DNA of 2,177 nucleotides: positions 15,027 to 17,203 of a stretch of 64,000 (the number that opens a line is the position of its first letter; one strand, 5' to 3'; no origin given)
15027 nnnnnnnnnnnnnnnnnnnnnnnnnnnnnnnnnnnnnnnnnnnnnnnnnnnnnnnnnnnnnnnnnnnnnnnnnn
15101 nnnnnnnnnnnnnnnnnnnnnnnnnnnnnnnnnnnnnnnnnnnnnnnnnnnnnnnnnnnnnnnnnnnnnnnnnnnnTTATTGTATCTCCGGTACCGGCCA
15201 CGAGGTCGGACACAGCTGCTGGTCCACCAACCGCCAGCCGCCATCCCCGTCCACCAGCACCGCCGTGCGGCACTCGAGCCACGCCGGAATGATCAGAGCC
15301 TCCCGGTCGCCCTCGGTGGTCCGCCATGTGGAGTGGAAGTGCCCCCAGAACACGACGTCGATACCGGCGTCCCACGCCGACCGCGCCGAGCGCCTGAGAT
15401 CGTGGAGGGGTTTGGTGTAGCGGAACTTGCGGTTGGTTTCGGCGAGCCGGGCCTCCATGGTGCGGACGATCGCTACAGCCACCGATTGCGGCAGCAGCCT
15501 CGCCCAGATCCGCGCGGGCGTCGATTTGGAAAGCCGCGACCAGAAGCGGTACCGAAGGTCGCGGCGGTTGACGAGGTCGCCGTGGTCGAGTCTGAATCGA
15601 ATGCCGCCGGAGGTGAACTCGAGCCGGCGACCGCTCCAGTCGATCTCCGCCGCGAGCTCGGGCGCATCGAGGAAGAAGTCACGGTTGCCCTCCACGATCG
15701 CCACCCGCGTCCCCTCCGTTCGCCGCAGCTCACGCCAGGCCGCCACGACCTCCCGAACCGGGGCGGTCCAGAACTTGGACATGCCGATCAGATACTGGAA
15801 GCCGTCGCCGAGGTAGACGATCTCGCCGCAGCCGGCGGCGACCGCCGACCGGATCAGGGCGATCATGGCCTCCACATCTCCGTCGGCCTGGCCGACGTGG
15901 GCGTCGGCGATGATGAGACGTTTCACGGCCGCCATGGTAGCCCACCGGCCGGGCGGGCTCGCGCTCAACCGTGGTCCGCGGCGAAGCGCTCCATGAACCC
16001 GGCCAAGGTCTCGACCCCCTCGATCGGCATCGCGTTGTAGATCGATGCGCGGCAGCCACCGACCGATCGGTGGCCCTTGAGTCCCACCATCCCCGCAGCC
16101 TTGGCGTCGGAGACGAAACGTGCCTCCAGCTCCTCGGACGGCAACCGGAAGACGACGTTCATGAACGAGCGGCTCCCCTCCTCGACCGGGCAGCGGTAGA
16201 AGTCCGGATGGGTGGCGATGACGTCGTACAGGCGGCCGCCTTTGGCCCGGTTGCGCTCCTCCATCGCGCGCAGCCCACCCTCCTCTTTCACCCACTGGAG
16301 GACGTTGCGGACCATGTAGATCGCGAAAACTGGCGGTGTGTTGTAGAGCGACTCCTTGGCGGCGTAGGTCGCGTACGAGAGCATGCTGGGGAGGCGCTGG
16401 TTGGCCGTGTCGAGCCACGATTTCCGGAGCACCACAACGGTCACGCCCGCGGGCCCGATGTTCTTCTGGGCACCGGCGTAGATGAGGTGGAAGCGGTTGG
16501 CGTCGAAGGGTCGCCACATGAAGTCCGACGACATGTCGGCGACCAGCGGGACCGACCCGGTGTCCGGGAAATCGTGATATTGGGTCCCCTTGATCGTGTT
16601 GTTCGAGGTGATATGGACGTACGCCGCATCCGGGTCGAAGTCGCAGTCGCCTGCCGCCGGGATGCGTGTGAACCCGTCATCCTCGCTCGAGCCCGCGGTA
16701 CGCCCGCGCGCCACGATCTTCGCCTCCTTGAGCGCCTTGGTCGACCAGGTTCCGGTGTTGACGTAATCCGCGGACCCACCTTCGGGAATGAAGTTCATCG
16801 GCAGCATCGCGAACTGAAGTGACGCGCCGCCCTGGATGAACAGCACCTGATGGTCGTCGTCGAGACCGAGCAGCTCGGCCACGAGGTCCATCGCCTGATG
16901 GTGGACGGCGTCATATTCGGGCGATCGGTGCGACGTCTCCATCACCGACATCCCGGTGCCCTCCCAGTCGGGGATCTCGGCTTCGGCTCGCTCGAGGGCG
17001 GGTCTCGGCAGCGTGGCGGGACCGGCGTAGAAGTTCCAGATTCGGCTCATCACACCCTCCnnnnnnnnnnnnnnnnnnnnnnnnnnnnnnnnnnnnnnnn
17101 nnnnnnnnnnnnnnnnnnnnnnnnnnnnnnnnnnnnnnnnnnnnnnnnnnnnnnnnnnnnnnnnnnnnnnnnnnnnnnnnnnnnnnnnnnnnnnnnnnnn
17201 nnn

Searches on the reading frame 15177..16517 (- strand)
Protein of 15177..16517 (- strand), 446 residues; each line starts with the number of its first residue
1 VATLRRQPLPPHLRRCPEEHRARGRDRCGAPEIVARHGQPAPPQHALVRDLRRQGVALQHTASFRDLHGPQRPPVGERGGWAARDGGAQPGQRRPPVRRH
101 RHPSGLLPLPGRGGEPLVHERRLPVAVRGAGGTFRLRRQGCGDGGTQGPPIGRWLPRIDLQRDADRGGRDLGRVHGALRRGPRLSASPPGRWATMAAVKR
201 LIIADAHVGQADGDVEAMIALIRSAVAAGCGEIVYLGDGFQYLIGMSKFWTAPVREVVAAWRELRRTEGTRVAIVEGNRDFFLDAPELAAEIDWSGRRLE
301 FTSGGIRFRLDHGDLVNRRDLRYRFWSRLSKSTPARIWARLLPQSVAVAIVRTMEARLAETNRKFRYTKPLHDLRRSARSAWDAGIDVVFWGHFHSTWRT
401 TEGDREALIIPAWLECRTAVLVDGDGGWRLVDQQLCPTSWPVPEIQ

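Call 82: search_protein_families(library=pfam, proteins=[window:15177-16517:-], max_evalue=0.001)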
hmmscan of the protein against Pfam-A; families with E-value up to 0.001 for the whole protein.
window:15177-16517:- (446 aa): 1 family
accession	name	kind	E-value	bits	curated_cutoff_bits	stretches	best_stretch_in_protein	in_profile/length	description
PF12850.12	Metallophos_2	-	0.0007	20.1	27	0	201-398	4-120/154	Calcineurin-like phosphoesterase superfamily domain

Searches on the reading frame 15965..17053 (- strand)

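Call 82: search_protein_families(library=pfam, proteins=[window:15965-17053:-], max_evalue=0.001)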
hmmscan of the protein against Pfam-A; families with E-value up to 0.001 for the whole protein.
window:15965-17053:- (362 aa): 1 family
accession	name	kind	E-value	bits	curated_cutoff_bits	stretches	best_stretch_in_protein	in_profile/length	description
PF00266.25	Aminotran_5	-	1.3e-38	133.4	21.5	1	5-350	1-371/371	Aminotransferase class-V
